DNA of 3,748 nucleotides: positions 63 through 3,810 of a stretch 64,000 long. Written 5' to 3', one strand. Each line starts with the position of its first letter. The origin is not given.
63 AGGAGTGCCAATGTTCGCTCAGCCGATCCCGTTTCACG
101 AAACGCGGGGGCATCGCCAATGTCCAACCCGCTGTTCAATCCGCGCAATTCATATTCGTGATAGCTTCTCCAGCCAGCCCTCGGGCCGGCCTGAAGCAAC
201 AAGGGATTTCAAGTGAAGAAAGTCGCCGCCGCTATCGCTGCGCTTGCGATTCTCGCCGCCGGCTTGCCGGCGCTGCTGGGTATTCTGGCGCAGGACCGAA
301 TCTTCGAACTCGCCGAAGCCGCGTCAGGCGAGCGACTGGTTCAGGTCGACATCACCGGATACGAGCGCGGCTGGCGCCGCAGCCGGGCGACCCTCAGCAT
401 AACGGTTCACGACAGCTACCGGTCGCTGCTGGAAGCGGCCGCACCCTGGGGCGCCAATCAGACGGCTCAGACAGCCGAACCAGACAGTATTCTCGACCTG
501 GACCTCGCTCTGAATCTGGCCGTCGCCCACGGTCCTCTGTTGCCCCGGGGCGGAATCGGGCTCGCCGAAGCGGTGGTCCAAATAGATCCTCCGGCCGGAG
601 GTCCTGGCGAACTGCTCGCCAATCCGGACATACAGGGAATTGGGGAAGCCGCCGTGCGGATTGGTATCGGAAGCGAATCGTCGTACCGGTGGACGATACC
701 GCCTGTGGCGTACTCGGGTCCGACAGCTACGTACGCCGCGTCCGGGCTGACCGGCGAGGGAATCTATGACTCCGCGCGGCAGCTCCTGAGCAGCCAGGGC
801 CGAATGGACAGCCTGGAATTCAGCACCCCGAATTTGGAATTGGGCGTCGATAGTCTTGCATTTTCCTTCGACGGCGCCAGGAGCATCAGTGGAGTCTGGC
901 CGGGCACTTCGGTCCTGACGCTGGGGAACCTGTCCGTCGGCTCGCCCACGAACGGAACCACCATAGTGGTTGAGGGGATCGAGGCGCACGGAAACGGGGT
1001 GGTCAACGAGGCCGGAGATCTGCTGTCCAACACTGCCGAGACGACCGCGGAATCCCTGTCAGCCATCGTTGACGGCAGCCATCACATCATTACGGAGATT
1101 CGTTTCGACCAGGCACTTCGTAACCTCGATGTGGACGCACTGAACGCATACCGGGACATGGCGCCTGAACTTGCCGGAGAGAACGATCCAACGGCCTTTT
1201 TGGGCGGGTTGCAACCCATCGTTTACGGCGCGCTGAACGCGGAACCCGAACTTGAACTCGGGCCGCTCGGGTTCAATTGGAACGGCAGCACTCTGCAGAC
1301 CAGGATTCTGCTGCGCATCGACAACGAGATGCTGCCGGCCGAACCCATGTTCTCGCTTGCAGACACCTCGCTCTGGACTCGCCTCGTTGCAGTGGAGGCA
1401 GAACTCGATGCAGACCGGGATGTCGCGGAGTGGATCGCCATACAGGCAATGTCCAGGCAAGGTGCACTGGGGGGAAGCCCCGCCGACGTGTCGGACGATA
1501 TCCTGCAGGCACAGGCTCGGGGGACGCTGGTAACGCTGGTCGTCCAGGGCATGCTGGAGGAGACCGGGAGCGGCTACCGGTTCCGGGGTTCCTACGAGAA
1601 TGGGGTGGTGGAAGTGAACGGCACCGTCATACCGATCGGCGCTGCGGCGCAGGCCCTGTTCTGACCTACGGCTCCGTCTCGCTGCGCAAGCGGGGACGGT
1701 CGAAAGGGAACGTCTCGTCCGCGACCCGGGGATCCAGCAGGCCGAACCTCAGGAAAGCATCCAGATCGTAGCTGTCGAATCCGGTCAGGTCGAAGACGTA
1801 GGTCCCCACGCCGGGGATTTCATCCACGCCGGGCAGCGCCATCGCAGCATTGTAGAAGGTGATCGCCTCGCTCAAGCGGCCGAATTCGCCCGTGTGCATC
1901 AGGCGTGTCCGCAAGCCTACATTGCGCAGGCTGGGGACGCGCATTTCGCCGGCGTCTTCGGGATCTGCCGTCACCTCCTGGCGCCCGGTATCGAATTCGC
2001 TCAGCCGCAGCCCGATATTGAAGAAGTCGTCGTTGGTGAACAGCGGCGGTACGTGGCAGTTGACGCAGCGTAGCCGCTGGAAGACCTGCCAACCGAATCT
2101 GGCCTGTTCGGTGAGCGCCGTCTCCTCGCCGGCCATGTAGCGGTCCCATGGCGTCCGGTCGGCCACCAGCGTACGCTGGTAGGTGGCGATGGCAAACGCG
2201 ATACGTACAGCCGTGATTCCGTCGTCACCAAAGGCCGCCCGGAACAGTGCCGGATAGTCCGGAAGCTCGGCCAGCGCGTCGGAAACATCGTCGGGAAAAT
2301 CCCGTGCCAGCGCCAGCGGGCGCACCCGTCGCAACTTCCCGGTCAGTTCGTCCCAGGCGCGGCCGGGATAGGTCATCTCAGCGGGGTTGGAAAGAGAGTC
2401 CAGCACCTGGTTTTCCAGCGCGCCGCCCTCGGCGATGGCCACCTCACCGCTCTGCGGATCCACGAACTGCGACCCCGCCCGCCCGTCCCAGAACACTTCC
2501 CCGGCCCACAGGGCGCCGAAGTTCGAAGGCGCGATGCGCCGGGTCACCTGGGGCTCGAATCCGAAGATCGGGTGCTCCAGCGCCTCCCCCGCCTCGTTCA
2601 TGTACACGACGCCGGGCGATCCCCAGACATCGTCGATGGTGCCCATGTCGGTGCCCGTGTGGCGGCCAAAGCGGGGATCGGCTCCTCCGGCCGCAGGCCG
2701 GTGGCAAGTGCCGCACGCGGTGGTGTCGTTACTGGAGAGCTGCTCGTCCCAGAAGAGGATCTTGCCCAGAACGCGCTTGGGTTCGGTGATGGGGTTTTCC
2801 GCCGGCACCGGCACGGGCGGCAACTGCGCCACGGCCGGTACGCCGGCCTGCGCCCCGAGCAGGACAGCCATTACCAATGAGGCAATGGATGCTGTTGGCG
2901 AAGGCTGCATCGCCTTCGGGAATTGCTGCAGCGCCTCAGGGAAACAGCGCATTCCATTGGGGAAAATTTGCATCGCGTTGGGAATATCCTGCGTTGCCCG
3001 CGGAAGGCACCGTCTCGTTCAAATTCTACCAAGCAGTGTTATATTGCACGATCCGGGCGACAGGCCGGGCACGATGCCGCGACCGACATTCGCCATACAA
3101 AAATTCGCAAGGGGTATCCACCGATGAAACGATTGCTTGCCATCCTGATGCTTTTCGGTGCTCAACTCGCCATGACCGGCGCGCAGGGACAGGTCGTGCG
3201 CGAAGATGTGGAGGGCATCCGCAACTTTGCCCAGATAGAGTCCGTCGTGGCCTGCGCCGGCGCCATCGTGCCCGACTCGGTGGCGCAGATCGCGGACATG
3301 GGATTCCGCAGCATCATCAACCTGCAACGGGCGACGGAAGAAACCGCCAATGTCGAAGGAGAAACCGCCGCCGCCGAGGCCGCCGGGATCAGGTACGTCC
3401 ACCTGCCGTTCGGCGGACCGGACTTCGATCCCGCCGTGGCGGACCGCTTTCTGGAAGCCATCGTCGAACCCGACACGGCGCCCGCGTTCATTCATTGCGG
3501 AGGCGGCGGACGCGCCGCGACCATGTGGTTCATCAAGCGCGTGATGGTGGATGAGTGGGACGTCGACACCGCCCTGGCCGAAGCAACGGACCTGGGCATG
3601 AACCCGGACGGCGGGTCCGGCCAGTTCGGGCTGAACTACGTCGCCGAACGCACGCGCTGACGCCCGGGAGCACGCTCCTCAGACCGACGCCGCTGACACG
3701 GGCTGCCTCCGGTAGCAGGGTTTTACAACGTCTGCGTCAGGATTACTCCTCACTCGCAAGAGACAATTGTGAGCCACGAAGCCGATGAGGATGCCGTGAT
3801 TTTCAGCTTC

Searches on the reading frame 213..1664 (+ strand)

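Call 50: search_protein_families(library=pfam, proteins=[window:213-1664:+], max_evalue=0.00001)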
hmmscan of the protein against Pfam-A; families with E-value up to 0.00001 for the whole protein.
window:213-1664:+ (483 aa): 1 family
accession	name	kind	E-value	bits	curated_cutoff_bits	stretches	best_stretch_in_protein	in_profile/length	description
PF06097.16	DUF945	-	2.1e-42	146.2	26.8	1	1-475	1-459/460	Bacterial protein of unknown function (DUF945)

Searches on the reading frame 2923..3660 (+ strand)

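Call 50: search_protein_families(library=pfam, proteins=[window:2923-3660:+], max_evalue=0.00001)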
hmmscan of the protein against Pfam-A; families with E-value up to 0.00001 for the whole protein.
window:2923-3660:+ (245 aa): 1 family
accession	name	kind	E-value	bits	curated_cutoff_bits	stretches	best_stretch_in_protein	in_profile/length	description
PF04273.18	BLH_phosphatase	-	2e-11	44.6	26.1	1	107-206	7-107/110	Beta-lactamase hydrolase-like protein, phosphatase-like domain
